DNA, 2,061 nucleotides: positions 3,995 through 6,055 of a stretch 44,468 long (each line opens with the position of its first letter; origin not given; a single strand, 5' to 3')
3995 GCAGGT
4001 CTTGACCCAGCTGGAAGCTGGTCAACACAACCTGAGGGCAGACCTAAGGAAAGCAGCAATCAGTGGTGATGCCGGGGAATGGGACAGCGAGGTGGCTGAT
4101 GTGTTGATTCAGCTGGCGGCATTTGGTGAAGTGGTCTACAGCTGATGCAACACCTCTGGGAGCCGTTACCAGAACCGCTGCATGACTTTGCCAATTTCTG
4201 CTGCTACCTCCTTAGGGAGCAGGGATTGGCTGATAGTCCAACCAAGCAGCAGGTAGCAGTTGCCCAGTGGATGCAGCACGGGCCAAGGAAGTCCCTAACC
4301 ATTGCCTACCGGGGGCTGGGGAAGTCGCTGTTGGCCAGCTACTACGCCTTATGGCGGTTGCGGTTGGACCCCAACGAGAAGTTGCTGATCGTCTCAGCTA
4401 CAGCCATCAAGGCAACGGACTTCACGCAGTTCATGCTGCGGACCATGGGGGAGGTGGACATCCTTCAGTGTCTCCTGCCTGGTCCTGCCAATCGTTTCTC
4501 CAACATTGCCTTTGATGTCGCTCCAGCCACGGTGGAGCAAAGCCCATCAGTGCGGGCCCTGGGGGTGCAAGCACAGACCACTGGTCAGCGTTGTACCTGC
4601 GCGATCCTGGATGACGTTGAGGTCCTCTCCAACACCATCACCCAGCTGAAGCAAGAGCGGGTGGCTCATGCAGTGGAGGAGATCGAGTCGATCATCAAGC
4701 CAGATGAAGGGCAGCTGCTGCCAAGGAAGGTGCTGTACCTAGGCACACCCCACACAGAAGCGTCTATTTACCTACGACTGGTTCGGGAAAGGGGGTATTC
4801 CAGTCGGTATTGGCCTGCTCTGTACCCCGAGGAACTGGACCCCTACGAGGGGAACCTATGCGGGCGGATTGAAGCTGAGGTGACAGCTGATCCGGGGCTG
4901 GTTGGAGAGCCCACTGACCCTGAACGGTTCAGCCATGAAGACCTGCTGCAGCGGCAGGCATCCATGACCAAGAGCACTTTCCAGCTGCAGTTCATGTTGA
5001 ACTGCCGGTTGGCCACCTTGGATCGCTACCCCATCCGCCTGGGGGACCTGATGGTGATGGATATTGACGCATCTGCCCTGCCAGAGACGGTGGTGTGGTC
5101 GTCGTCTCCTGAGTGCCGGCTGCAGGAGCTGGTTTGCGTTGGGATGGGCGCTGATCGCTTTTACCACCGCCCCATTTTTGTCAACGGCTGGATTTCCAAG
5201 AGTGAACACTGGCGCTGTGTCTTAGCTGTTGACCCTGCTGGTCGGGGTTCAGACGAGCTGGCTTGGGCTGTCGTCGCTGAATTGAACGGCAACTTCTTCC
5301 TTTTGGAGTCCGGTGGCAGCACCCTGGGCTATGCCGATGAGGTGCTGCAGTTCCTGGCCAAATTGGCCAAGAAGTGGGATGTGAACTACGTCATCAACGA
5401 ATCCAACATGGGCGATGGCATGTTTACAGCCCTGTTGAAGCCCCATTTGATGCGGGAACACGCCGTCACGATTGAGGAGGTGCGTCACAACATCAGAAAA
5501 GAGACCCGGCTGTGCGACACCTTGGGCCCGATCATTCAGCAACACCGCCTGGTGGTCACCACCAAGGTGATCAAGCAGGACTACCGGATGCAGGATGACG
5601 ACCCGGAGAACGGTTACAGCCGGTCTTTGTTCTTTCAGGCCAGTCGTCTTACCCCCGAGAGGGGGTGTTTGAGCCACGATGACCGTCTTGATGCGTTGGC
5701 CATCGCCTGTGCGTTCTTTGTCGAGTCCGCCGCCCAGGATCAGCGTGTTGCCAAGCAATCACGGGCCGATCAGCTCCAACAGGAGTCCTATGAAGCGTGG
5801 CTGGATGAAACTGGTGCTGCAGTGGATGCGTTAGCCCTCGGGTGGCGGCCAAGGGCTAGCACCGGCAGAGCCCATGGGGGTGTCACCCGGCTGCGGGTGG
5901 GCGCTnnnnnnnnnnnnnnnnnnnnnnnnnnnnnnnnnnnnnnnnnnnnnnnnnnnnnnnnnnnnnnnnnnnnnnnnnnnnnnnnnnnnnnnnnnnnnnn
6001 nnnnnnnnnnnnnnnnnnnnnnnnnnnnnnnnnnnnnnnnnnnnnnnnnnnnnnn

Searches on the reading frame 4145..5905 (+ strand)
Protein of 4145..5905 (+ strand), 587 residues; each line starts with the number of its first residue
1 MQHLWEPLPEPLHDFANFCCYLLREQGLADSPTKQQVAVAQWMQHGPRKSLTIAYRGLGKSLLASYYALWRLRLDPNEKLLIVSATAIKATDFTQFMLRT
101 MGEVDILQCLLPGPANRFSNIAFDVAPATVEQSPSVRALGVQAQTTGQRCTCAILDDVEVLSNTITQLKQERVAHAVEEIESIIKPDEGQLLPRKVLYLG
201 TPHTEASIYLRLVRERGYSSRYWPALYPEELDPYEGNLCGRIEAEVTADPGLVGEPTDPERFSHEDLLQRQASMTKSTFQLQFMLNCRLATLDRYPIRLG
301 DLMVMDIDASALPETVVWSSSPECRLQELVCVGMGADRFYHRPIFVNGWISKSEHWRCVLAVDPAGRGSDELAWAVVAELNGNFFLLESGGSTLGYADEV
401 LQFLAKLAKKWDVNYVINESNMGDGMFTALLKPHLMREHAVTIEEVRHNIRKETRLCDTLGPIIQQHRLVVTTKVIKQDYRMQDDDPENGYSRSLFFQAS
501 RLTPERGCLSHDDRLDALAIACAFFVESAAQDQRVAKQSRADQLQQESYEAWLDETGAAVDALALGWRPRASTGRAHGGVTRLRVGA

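Call 42: find_related_loci(query=window:4145-5905:+, collection=viral_contigs, flank=10000)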
Query window:4145-5905:+ (587 aa) in viral_contigs; peptide patterns used: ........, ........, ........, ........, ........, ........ (x = any residue, [..] = any of these).
151 stretches matched a pattern; 148 encode a relative of the query (tblastn E <= 1e-3); the best 80 are kept; 80 distinct loci.
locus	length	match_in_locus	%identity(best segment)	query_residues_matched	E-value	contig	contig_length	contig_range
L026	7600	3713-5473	100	1-587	0e+0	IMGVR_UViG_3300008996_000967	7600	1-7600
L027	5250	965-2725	93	1-587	0e+0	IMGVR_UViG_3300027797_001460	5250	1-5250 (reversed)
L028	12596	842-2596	85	1-586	0e+0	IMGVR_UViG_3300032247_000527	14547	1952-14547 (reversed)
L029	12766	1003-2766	76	1-587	0e+0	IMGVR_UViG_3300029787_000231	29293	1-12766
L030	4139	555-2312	77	1-587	0e+0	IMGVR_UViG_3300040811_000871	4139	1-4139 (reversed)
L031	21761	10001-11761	76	1-586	0e+0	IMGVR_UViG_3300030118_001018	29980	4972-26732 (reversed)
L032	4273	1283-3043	76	1-586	0e+0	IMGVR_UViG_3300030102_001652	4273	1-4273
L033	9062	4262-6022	75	1-586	0e+0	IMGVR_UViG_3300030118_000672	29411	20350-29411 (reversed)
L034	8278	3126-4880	76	1-585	0e+0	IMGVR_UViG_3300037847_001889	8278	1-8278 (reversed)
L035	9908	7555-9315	75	1-586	0e+0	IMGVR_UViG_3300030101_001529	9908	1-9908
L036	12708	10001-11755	75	1-585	0e+0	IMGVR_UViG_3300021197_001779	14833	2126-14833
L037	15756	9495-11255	74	1-586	0e+0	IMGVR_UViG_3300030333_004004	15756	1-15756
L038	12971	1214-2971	78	1-586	0e+0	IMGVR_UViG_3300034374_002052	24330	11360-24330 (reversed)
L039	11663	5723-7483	74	1-586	0e+0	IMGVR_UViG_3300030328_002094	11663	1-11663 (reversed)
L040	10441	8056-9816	74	1-586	0e+0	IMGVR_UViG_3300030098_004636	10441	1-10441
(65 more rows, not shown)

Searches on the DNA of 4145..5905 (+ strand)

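Call 69: search_rna_families(source=L031, start=9650, end=9900, threshold=evalue, max_evalue=1)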
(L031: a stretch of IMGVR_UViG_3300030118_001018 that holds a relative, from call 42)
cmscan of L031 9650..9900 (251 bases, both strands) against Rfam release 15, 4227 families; matches with E-value up to 1: 5.
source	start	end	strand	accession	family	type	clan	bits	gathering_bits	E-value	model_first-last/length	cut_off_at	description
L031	9747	9826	+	RF01772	rnk_pseudo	Cis-reg; leader;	-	21.8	55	0.12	1-108/108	no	Pseudomonas rnk leader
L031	9790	9855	-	RF02844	RefA9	Gene; antisense;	-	20.3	49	0.59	1-64/64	no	Enterococcus sRNA A9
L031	9790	9837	-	RF01822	RsaJ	Gene; sRNA;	-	19.8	100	0.0084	235-287/287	no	RNA Staph. aureus A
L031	9761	9854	+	RF01770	rimP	Cis-reg; leader;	-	18.4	47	0.94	1-102/102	no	Gammaprotebacteria rimP leader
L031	9677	9721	-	RF00066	U7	Gene; snRNA;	-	15.3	34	0.46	1-62/62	no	U7 small nuclear RNA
